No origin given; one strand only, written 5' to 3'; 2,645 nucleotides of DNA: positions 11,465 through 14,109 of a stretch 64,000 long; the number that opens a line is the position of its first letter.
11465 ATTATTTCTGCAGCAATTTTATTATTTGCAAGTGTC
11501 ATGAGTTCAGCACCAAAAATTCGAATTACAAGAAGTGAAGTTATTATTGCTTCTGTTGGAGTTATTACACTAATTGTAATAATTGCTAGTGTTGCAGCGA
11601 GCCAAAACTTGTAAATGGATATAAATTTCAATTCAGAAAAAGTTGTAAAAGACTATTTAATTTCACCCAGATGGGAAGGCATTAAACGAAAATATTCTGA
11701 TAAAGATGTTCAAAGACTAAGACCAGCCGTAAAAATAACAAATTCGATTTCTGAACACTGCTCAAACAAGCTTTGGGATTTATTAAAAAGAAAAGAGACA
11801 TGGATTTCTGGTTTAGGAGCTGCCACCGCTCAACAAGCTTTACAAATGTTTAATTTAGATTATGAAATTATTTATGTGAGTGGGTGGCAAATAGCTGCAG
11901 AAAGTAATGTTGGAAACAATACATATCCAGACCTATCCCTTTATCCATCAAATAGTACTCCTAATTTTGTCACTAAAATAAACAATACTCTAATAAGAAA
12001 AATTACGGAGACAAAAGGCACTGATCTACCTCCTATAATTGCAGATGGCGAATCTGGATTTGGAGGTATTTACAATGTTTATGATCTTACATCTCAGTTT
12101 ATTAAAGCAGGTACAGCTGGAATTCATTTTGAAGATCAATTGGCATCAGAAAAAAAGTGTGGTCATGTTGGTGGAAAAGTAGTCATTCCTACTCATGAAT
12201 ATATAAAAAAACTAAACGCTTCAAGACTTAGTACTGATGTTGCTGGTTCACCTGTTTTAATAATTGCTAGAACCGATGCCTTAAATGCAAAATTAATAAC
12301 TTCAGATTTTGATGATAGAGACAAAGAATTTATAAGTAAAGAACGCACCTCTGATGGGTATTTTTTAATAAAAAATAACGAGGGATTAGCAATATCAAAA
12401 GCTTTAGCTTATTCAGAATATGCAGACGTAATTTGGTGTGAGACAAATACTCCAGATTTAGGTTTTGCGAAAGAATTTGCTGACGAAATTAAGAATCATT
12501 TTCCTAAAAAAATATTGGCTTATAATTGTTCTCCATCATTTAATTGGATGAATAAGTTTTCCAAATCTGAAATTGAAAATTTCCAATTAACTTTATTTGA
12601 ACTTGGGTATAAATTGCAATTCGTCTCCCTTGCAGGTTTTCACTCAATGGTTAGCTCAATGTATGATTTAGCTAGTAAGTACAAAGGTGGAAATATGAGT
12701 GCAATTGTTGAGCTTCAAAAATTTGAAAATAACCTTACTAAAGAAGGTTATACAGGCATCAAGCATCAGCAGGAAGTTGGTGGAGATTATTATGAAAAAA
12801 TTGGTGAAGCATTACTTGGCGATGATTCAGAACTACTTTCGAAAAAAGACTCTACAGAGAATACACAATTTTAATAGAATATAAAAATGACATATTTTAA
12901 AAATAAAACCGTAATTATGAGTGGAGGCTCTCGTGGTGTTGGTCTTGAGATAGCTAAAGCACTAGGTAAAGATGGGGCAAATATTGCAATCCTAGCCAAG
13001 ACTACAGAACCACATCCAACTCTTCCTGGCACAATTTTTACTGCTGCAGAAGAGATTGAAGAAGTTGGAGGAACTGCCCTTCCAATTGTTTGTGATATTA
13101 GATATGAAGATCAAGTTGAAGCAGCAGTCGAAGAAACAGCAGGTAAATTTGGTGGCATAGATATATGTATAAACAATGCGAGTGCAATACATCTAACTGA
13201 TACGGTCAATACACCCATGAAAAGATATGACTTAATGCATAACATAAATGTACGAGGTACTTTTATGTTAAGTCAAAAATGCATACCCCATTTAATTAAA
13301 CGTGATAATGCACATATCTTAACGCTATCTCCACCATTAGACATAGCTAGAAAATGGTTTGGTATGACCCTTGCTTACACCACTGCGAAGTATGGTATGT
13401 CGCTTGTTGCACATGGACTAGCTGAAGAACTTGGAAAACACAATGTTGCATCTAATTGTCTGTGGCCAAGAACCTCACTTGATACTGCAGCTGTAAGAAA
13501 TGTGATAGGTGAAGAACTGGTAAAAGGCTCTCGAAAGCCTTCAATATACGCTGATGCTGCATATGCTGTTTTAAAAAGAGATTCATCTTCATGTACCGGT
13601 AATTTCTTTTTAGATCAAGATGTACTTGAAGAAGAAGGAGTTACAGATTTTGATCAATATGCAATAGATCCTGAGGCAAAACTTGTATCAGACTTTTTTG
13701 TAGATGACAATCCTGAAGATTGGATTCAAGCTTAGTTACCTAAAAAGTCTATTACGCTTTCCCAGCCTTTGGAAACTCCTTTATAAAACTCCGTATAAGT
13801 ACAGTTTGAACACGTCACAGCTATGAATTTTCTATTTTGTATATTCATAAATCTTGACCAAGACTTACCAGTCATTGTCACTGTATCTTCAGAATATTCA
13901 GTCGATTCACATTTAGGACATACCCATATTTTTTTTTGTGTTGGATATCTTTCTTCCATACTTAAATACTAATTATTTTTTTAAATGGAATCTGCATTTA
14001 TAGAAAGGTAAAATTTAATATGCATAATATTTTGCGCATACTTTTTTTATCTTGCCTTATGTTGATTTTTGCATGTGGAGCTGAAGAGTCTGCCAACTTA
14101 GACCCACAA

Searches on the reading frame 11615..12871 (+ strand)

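Call 7: search_protein_families(library=pfam, proteins=[window:11615-12871:+], max_evalue=0.001)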
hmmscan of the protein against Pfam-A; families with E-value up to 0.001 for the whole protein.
window:11615-12871:+ (419 aa): 2 families
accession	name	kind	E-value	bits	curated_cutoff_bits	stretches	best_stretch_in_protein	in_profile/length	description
PF00463.27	ICL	-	4.3e-85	286.7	26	2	11-240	5-251/526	Isocitrate lyase family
PF13714.12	PEP_mutase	-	6.5e-11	42.7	31.5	1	129-224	63-149/240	Phosphoenolpyruvate phosphomutase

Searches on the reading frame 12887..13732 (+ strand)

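Call 7: search_protein_families(library=pfam, proteins=[window:12887-13732:+], max_evalue=0.001)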
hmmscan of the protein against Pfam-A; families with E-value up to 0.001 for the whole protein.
window:12887-13732:+ (282 aa): 3 families
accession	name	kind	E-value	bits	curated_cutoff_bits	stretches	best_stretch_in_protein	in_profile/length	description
PF00106.31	adh_short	-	2.1e-31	109.3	26.6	1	7-202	1-186/195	short chain dehydrogenase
PF13561.12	adh_short_C2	-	9.6e-27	94.5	27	1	16-207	6-185/236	Enoyl-(Acyl carrier protein) reductase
PF08659.16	KR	-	6.5e-07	29.9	22.6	1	8-132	2-123/180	KR domain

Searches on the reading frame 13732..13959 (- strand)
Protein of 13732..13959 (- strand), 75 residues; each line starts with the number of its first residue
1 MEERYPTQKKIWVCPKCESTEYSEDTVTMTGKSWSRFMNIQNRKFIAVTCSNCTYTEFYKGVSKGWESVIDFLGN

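Call 7: search_protein_families(library=pfam, proteins=[window:13732-13959:-], max_evalue=0.001)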
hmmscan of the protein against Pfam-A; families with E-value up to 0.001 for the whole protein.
window:13732-13959:- (75 aa): 1 family
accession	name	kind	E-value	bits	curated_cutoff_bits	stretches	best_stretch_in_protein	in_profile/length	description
PF09855.14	Zn_ribbon_13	-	1e-23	83.7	23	1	13-73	1-61/63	Nucleic-acid-binding protein containing Zn-ribbon domain (DUF2082)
